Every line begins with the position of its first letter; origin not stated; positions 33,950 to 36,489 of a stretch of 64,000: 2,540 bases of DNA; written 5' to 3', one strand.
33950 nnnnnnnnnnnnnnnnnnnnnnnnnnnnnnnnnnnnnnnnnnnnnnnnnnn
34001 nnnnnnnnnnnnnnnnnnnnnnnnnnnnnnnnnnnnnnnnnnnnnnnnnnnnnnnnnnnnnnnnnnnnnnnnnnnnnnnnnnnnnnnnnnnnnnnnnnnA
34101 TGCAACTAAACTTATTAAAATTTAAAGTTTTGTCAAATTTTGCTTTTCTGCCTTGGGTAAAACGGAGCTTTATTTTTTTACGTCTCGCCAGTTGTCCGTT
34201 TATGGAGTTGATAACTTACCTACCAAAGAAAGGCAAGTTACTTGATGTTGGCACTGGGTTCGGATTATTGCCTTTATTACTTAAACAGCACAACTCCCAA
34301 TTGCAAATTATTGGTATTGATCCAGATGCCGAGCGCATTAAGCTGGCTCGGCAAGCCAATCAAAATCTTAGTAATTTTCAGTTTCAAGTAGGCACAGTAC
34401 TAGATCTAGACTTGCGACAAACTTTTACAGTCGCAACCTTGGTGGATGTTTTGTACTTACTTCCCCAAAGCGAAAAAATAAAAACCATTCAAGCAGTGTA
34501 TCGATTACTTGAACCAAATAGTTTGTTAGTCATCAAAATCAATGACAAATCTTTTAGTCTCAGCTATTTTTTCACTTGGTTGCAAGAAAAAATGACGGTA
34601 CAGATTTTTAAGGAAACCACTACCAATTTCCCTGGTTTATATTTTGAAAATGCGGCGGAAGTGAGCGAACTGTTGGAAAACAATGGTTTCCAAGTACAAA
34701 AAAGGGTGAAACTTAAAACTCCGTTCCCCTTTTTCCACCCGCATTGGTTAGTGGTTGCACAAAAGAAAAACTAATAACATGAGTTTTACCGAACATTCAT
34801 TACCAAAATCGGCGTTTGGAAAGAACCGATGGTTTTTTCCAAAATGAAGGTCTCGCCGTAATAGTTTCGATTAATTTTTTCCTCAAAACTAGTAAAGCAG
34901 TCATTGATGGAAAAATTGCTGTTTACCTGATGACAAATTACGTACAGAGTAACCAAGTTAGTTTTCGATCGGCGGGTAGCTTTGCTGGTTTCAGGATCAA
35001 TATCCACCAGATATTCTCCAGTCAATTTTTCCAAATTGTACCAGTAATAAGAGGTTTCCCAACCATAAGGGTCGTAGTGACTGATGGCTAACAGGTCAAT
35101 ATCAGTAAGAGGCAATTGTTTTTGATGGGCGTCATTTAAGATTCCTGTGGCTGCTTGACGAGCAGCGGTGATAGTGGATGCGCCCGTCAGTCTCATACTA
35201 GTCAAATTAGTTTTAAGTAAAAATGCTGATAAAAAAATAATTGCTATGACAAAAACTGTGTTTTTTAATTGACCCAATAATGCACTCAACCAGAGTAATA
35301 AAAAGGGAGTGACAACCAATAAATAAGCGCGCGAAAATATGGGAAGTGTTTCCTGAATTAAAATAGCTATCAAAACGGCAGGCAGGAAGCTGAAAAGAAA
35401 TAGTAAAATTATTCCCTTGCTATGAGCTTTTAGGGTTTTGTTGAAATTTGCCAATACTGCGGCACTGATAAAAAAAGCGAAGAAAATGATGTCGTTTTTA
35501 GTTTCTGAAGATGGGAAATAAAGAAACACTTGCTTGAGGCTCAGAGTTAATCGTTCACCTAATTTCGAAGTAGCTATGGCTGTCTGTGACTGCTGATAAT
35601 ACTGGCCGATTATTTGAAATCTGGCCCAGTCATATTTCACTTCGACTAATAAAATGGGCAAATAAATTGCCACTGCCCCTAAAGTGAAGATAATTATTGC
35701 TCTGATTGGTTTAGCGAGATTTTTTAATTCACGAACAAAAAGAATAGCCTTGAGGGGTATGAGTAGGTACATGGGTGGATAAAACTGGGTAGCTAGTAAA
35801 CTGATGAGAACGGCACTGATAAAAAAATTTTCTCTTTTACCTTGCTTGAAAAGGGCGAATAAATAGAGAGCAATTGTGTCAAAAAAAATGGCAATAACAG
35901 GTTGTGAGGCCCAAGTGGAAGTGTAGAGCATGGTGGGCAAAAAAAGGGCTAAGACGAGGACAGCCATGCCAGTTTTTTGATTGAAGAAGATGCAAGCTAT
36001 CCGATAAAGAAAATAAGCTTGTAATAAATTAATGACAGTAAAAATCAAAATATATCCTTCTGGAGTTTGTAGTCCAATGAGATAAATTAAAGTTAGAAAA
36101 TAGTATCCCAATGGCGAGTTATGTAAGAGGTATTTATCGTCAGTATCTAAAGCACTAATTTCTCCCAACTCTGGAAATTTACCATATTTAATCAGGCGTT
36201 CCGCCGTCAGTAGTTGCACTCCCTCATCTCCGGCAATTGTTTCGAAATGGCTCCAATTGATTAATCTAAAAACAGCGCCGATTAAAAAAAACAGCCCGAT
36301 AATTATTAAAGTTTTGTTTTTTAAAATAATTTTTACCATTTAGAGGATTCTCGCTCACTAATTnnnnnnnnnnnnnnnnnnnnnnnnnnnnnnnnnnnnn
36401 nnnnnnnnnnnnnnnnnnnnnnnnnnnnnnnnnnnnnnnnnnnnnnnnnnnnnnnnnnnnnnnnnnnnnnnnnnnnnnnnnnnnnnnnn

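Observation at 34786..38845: Arn-like module: GT2-YdjC deacetylase fusion plus two GT-C membrane transferases (predicted lipid-linked amino-sugar decoration)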

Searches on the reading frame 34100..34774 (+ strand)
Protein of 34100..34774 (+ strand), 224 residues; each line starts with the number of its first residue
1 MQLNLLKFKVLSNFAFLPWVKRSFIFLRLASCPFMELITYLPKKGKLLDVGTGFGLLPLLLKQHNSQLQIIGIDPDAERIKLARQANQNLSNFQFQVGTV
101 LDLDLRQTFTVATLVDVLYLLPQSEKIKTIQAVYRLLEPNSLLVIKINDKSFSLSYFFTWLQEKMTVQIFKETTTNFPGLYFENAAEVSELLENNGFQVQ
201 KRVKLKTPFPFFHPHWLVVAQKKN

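Call 3: search_protein_families(library=pfam, proteins=[window:34100-34774:+], max_evalue=0.1)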
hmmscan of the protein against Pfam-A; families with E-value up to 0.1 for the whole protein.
window:34100-34774:+ (224 aa): 17 families
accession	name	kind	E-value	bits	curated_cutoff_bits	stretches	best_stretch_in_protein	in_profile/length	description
PF13489.12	Methyltransf_23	-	1.8e-14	54.2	27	1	36-200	15-162/164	Methyltransferase domain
PF13847.12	Methyltransf_31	-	1.3e-13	51.3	27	1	43-149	3-113/145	Methyltransferase domain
PF13649.12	Methyltransf_25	-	1.1e-12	48.9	27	1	48-140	2-96/97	Methyltransferase domain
PF08241.18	Methyltransf_11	-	1.6e-11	45.1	21.2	1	48-145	1-95/95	Methyltransferase domain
PF08242.18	Methyltransf_12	-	2.5e-10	41.4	30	1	48-142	1-97/98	Methyltransferase domain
PF05175.20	MTS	-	1.1e-05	25.6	23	1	37-101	23-86/170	Methyltransferase small domain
PF05401.17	NodS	-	0.00059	20.2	24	1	34-144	34-143/201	Nodulation protein S (NodS)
PF02527.21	GidB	-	0.0025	17.6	27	1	37-92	41-97/184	rRNA small subunit methyltransferase G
PF24675.1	NpmA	-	0.0055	16.5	60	1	47-85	27-66/214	16S rRNA (adenine(1408)-N(1))-methyltransferase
PF13679.12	Methyltransf_32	-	0.016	15.6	27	1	44-94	26-83/143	Methyltransferase domain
PF01135.25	PCMT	-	0.029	14.6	20.3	1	34-99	65-127/210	Protein-L-isoaspartate(D-aspartate) O-methyltransferase (PCMT)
PF06325.19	PrmA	-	0.032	14.2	22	0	41-98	159-216/296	Ribosomal protein L11 methyltransferase (PrmA)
PF01739.24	CheR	-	0.032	14.1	27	0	93-150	120-178/195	CheR methyltransferase, SAM binding domain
PF07021.18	MetW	-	0.035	14.2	21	1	36-113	6-80/193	Methionine biosynthesis protein MetW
PF01429.25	MBD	-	0.038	14.1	21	0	115-149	31-66/77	Methyl-CpG binding domain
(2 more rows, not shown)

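Call 4: search_protein_families(library=ncbifam, proteins=[window:34100-34774:+], max_evalue=0.1)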
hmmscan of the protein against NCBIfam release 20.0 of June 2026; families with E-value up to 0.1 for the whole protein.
window:34100-34774:+ (224 aa): 36 families (the best 25 are shown)
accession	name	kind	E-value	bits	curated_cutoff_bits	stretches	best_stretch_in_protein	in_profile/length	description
TIGR01983.1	UbiG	equivalog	9.6e-11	41.4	102.95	1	44-201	50-204/228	bifunctional 2-polyprenyl-6-hydroxyphenol methylase/3-demethylubiquinol 3-O-methyltransferase UbiG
NF045667.1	MTase_DVU1556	equivalog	3e-07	30.1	155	1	41-145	20-119/213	DVU_1556 family methyltransferase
NF043040.1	corrin_prot_MT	hypoth_equivalog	4e-07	29.7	180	1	43-146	41-148/216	corrinoid protein-associated methyltransferase CpaM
NF001244.0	PRK00216.1-5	equivalog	8.1e-07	28.6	216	1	43-145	48-153/236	bifunctional demethylmenaquinone methyltransferase/2-methoxy-6-polyprenyl-1,4-benzoquinol methylase UbiE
NF040539.1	AST_met_ArsM_2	exception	1.3e-06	28.4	240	1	43-144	56-162/262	putative arsinothricin biosynthesis methyltransferase ArsM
TIGR03534.1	RF_mod_PrmC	equivalog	6.5e-06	25.8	199.1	1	38-109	81-151/253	peptide chain release factor N(5)-glutamine methyltransferase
TIGR02021.1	BchM-ChlM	equivalog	8.5e-06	25.3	158.9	1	41-208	52-209/218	magnesium protoporphyrin IX methyltransferase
NF041650.1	nod_mtase_NodS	equivalog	1.1e-05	25.2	300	1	47-145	42-139/190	nodulation methyltransferase NodS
NF011529.0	PRK14968.1-3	equivalog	1.7e-05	24.4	162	1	42-125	33-113/198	putative methyltransferase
NF041536.1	ArsM_DUF2284_UU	exception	2.1e-05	23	575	1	44-145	77-180/459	arsenite methyltransferase/DUF2284 domain selenoprotein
NF002463.0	PRK01683.1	equivalog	6.9e-05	22.6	297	1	34-151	20-134/258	trans-aconitate 2-methyltransferase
NF041537.1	ArsM_AhpD_UU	exception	0.0001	21.2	510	1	45-145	78-180/345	arsenite methyltransferase/AhpD domain selenoprotein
TIGR00740.1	TIGR00740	equivalog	0.00018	21.2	193.3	1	42-146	52-160/239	carboxy-S-adenosyl-L-methionine synthase CmoA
TIGR02072.1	BioC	equivalog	0.00033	20.5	184.95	1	37-144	23-131/244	malonyl-ACP O-methyltransferase BioC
TIGR02469.1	CbiT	equivalog_domain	0.00041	20.6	78.3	1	42-146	18-121/124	precorrin-6Y C5,15-methyltransferase (decarboxylating) subunit CbiT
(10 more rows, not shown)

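Call 69: search_protein_families(library=padloc, proteins=[window:34100-34774:+], max_evalue=0.01)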
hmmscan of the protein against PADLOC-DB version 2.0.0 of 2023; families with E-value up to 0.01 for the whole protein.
window:34100-34774:+ (224 aa): 1 family
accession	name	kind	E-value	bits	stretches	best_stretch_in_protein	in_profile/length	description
PDLC04134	mad2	-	7.5e-13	46.1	1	41-206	289-426/492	mads_2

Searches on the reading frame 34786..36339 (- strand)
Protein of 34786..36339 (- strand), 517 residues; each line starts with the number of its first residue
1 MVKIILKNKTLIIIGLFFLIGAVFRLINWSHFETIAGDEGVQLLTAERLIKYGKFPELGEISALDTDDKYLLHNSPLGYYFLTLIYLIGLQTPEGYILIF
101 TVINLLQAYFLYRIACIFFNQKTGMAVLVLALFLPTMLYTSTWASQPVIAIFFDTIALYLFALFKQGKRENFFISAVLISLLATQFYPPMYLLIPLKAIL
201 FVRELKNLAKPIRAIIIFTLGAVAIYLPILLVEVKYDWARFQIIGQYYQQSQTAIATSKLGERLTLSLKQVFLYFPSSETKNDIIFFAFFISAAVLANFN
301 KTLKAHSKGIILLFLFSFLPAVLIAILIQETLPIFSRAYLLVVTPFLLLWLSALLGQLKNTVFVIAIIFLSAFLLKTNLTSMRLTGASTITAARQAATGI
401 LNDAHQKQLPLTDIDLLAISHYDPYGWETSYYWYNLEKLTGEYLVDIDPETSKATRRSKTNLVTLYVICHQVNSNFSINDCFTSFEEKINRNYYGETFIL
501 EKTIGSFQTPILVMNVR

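Call 3: search_protein_families(library=pfam, proteins=[window:34786-36339:-], max_evalue=0.1)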
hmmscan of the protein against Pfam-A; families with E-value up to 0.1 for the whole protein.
window:34786-36339:- (517 aa): 2 families
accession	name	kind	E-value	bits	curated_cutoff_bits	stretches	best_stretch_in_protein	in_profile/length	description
PF13231.12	PMT_2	-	0.00028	21.6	26.1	1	75-224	3-152/160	Dolichyl-phosphate-mannose-protein mannosyltransferase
PF19873.4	DUF6346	-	0.034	14.2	25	1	355-396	2-42/145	Family of unknown function (DUF6346)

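Call 4: search_protein_families(library=ncbifam, proteins=[window:34786-36339:-], max_evalue=0.1)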
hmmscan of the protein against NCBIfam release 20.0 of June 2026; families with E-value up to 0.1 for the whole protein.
window:34786-36339:- (517 aa): 0 families

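Call 12: search_solved_structures(query=window:34786-36339:-, max_evalue=10, show_alignments=2)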
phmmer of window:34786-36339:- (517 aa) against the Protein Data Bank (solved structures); distinct sequences matched with E-value up to 10: 0.

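Call 15: find_homologous_proteins(query=window:34786-36339:-)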
Query window:34786-36339:- (517 aa): 7 proteins with E <= 0.001 among 8000 candidates.
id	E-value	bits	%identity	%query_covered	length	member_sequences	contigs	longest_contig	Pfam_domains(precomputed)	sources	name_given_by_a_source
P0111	0.0e+0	1114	100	100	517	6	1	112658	-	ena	-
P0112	3.5e-142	493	49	99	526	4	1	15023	PF13231.13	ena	-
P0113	2.8e-139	484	47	98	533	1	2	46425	-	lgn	-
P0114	4.2e-136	473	46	98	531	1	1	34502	-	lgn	-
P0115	1.3e-105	373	47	78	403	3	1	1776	-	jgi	jgi:hypothetical protein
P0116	1.1e-102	363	39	92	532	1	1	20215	PF13231.13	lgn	-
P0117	1.4e-64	237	32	90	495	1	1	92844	-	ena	-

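Call 32: predict_structure(alignment_id=A2)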
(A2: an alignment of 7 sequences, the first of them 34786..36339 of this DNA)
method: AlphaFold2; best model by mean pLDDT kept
length: 517 residues; sequences in the alignment: 7
mean_pLDDT: 75.3   pTM: 0.82
mean pLDDT of the five models: 75.3, 74.7, 72.9, 71.5, 70.0
residues with pLDDT >= 90: 97; 70-90: 262; 50-70: 102; < 50: 56
segments of 3 or more residues with pLDDT < 50: 1-7, 62-72, 251-257, 276-281, 297-307, 334-336
pLDDT, mean of each block of 10 residues (from residue 1): 46 86 79 58 83 64 47 66 89 87 93 90 90 82 78 93 88 92 81 82 87 91 84 70 58 50 69 53 50 49 51 73 68 55 83 80 77 77 59 86 93 86 61 89 78 75 88 69 81 79 82 91
secondary structure, 60 per line:
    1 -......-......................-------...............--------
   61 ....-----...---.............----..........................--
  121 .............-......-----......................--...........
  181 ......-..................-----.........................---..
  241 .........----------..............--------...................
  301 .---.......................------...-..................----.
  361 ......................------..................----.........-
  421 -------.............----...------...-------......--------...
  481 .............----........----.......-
elements in order: H2-7 H9-30 H38-52 E61-64 E70-72 H76-88 H93-118 H121-133 H135-140 H146-167 H170-186 H188-205 H211-235 H239-249 H260-273 H282-301 H305-327 H338-355 H360-382 H389-406 E414-419 H428-440 E445-447 E454-456 E464-469 H478-493 E498-505 E510-516

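Call 37: search_protein_families(library=pfam, alignment_id=A2, max_evalue=0.1)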
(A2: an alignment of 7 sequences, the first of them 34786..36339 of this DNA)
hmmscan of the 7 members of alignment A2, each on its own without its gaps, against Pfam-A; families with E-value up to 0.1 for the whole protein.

A. member 1, window:34786-36339:- (517 aa): 2 families
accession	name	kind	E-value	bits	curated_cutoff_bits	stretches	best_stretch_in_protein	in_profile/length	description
PF13231.12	PMT_2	-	0.00028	21.6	26.1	1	75-224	3-152/160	Dolichyl-phosphate-mannose-protein mannosyltransferase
PF19873.4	DUF6346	-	0.034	14.2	25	1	355-396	2-42/145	Family of unknown function (DUF6346)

B. families by the number of members that match (of 7 scanned): 2 families
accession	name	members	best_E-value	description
PF13231.12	PMT_2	5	1.1e-06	Dolichyl-phosphate-mannose-protein mannosyltransferase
PF19873.4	DUF6346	1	0.034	Family of unknown function (DUF6346)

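Call 80: fold_search(model_id=the predicted structure, library=pdb)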
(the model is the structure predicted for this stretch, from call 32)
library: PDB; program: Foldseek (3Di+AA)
matches with E <= 10: 343; with E <= 0.001: 7
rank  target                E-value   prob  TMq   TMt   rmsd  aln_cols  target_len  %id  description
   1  5ezm                  9.0e-06  1.00  0.57  0.55   8.6       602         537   11  Crystal Structure of ArnT from Cupriavidus metallidurans in the apo state (released 2016-02-17)
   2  9s6t_A                1.5e-05  1.00  0.49  0.52  10.3       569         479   11  Ternary cryo-EM structure of chicken ALG12 with Dol25-PP-GlcNAc2Man7, Dol25-P-Man, and Fab (released 2026-03-18)
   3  5f15                  5.2e-05  1.00  0.56  0.54   8.7       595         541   11  Crystal Structure of ArnT from Cupriavidus metallidurans bound to Undecaprenyl phosphate (released 2016-02-17)
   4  8agb_A                1.6e-04  1.00  0.43  0.36  13.0       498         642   13  Structure of yeast oligosaccharylransferase complex with lipid-linked oligosaccharide bound (released 2022-12-07)
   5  9s6u_A                1.9e-04  1.00  0.47  0.45  10.4       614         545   12  Ternary cryo-EM structure of human ALG9 with Dol25-PP-GlcNAc2Man8, Dol25-P-Man and Fab (released 2026-03-18)
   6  9s6s_A                7.6e-04  1.00  0.50  0.48   9.6       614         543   11  Ternary cryo-EM structure of human ALG9 with Dol25-PP-GlcNAc2Man6, Dol25-P-Man and Fab (released 2026-03-18)
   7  7e9s_A                8.3e-04  1.00  0.45  0.29  12.4       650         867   12  Archaeal oligosaccharyltransferase AglB from Archaeoglobus fulgidus in complex with an inhibitory peptide and a dolich (released 2021-09-08)
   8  8pn9_A                1.2e-03  1.00  0.49  0.40  10.9       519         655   12  Structure of human oligosaccharyltransferase OST-A complex bound to NGI-1 (released 2024-05-08)
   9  6ezn_F                1.2e-03  1.00  0.50  0.42  14.8       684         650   11  Cryo-EM structure of the yeast oligosaccharyltransferase (OST) complex (released 2018-01-17)
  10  8age_A                1.4e-03  1.00  0.48  0.40  11.1       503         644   13  Structure of yeast oligosaccharylransferase complex with acceptor peptide bound (released 2022-12-07)
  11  8agc_A                1.4e-03  1.00  0.52  0.41  13.7       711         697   11  Structure of yeast oligosaccharylransferase complex with lipid-linked oligosaccharide and non-acceptor peptide bound (released 2022-12-07)
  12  3rce_A                1.6e-03  1.00  0.48  0.38  13.5       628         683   14  Bacterial oligosaccharyltransferase PglB (released 2011-06-15)
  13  8b6l_I                2.3e-03  1.00  0.47  0.37  14.5       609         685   12  Subtomogram average of the human Sec61-TRAP-OSTA-translocon (released 2022-12-07)
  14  9i5k_A                2.4e-03  1.00  0.48  0.50   6.8       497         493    8  Structure of the Chaetomium thermophilum Pmt4 homodimer (C2 symmetry) (released 2025-12-24)
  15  3waj                  2.4e-03  1.00  0.42  0.29  15.2       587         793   12  Crystal structure of the Archaeoglobus fulgidus oligosaccharyltransferase (O29867_ARCFU) complex with Zn and sulfate (released 2013-10-30)
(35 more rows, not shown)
